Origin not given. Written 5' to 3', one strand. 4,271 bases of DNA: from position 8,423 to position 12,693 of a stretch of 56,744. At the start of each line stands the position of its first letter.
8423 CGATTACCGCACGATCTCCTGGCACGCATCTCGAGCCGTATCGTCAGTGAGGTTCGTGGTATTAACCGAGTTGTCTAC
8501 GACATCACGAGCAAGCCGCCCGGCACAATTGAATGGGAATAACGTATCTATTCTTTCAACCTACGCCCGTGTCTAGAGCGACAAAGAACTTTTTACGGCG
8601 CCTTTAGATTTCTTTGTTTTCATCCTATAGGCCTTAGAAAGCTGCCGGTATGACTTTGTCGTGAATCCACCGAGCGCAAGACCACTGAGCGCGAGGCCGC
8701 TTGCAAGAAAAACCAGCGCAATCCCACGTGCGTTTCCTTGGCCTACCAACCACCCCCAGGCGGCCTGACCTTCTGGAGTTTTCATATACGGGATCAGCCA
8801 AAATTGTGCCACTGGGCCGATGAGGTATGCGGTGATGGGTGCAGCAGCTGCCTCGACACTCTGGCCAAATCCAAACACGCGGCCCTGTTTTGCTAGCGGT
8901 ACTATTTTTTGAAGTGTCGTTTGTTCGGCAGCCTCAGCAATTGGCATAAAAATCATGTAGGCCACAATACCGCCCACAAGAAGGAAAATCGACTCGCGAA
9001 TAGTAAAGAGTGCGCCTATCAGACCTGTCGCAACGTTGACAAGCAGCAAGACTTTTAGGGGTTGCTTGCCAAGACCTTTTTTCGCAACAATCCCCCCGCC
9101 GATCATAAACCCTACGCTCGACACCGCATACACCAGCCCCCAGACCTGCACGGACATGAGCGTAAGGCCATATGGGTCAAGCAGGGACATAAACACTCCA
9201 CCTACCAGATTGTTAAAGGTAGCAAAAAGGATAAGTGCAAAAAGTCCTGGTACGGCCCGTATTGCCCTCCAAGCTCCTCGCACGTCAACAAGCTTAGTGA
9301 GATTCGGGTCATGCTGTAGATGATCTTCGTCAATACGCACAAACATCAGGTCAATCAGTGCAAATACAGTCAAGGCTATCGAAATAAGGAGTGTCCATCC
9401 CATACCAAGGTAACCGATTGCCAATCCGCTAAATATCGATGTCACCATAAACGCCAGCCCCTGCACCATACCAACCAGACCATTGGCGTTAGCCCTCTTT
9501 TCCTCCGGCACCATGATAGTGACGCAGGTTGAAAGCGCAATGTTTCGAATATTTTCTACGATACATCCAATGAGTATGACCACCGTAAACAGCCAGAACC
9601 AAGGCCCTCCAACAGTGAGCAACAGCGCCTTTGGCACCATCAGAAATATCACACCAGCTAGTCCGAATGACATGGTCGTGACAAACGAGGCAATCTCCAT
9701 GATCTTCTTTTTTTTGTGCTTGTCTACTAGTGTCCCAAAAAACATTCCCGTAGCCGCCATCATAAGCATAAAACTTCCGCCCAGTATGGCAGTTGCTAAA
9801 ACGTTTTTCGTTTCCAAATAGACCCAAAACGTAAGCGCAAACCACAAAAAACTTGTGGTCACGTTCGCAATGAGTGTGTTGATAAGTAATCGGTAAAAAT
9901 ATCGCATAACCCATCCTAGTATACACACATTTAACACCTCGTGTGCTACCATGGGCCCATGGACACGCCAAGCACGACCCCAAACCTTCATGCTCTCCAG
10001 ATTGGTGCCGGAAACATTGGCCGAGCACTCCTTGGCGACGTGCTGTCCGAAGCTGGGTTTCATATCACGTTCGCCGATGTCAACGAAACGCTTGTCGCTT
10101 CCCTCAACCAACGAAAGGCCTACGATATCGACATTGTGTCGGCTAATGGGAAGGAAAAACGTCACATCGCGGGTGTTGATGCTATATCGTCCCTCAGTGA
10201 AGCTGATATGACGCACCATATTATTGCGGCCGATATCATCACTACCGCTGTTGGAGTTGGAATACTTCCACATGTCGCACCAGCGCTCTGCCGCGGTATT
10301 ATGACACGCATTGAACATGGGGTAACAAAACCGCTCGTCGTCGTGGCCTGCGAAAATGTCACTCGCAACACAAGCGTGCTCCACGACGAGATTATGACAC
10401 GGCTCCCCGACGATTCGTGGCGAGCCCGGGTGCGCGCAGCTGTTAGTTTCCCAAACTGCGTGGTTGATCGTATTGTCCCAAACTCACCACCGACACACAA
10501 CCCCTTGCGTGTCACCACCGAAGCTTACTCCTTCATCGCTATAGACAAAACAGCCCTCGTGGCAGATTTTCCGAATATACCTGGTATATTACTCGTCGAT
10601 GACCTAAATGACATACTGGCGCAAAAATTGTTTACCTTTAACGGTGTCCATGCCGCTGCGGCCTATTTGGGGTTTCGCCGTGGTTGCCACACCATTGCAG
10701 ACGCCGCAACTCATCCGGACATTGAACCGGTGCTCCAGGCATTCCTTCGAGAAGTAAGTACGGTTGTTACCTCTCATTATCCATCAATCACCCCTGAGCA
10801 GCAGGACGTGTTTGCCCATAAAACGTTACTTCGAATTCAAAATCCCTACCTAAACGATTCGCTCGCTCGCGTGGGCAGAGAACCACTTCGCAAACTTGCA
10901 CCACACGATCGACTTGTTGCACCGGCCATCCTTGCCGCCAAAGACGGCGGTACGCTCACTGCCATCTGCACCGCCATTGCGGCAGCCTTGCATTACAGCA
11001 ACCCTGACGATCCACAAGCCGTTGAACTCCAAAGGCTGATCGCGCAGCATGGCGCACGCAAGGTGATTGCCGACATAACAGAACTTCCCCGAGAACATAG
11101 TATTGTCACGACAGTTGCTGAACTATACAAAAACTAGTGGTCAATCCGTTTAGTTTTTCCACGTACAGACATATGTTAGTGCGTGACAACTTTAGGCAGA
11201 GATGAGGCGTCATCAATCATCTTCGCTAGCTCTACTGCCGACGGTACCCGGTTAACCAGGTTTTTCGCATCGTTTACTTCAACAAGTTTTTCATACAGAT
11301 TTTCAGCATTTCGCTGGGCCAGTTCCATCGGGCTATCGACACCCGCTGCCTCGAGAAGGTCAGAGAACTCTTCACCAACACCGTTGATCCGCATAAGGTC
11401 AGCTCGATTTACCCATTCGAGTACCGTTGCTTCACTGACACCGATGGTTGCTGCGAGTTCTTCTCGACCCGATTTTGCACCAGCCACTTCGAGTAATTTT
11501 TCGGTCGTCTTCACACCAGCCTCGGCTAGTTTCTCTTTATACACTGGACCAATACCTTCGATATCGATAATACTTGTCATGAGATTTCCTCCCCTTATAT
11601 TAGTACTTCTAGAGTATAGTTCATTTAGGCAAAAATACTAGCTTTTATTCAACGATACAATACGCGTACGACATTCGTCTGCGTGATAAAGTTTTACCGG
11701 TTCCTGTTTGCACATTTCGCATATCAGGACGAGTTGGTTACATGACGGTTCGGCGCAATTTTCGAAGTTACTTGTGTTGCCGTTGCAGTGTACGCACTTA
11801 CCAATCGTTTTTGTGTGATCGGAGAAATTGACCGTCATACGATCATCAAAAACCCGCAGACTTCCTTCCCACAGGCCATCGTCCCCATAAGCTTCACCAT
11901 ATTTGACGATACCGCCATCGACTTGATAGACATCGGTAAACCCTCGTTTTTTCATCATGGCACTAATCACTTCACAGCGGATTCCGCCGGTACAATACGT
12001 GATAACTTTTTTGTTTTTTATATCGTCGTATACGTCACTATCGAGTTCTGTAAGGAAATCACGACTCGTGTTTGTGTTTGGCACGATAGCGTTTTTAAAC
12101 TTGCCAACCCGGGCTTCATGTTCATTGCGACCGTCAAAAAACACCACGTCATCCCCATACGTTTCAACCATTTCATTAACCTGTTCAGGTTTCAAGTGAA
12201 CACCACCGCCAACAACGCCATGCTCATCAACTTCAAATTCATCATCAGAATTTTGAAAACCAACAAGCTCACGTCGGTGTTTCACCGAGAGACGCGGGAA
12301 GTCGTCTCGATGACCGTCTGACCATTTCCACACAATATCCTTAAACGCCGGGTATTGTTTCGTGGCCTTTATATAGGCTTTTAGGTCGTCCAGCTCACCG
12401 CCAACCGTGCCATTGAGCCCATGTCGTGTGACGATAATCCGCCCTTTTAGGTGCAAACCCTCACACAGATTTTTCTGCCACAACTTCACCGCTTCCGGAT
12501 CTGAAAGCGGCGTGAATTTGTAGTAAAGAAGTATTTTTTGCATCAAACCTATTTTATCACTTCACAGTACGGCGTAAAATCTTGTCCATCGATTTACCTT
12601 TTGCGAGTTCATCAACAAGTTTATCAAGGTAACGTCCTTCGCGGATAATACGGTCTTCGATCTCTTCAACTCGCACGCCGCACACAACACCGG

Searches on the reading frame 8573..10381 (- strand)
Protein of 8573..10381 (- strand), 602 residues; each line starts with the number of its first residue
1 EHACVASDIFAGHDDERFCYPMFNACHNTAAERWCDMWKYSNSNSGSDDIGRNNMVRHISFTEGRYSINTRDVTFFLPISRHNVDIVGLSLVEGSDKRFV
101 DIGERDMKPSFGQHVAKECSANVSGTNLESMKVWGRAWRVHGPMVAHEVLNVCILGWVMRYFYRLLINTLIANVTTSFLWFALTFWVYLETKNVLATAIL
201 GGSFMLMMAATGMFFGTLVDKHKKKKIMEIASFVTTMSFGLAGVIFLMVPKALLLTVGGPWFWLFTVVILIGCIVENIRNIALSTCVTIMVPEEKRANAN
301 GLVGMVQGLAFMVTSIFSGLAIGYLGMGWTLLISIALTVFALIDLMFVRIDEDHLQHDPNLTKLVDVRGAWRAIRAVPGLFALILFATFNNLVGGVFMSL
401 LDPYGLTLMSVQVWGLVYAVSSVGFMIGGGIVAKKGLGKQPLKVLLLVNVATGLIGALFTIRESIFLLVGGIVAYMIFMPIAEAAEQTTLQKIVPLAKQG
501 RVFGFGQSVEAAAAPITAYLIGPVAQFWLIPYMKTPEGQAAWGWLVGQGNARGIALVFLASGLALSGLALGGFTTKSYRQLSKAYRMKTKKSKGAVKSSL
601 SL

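Call 20: search_protein_families(library=pfam, proteins=[window:8573-10381:-], max_evalue=0.00001)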
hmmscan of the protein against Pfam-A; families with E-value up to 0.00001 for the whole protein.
window:8573-10381:- (602 aa): 1 family
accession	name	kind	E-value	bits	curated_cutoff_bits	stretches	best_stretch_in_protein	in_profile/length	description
PF07690.21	MFS_1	-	5.7e-25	88.4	33.4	1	165-516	1-345/347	Major Facilitator Superfamily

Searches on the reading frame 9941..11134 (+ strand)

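Call 20: search_protein_families(library=pfam, proteins=[window:9941-11134:+], max_evalue=0.00001)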
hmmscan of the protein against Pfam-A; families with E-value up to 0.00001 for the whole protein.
window:9941-11134:+ (398 aa): 2 families
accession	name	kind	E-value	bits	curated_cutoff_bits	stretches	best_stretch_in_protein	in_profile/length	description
PF01232.29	Mannitol_dh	-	7.3e-44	150.6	27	1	18-214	3-198/199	Mannitol dehydrogenase Rossmann domain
PF08125.19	Mannitol_dh_C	-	1.6e-25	90.2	30.7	1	226-396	6-186/190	Mannitol dehydrogenase C-terminal domain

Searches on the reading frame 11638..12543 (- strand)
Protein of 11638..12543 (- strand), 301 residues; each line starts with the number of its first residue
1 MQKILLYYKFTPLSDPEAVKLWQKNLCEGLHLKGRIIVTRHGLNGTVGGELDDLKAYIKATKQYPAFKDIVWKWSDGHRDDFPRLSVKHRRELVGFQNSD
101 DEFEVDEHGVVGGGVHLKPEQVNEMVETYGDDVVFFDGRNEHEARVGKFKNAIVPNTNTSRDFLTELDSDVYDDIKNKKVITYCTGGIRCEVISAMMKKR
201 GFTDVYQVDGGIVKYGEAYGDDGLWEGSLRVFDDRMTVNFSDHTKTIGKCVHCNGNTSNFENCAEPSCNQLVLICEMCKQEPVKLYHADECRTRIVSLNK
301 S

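Call 20: search_protein_families(library=pfam, proteins=[window:11638-12543:-], max_evalue=0.00001)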
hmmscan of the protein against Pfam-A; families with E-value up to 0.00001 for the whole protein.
window:11638-12543:- (301 aa): 3 families
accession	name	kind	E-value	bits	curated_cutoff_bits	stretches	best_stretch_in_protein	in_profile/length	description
PF17773.7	UPF0176_N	-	1.9e-20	73.5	26.2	1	3-92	2-91/92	UPF0176 acylphosphatase like domain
PF12368.13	Rhodanese_C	-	2.4e-15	57.1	26.9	1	226-291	1-65/66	Rhodanase C-terminal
PF00581.25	Rhodanese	-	6.6e-09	36.6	22.2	1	119-216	2-100/102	Rhodanese-like domain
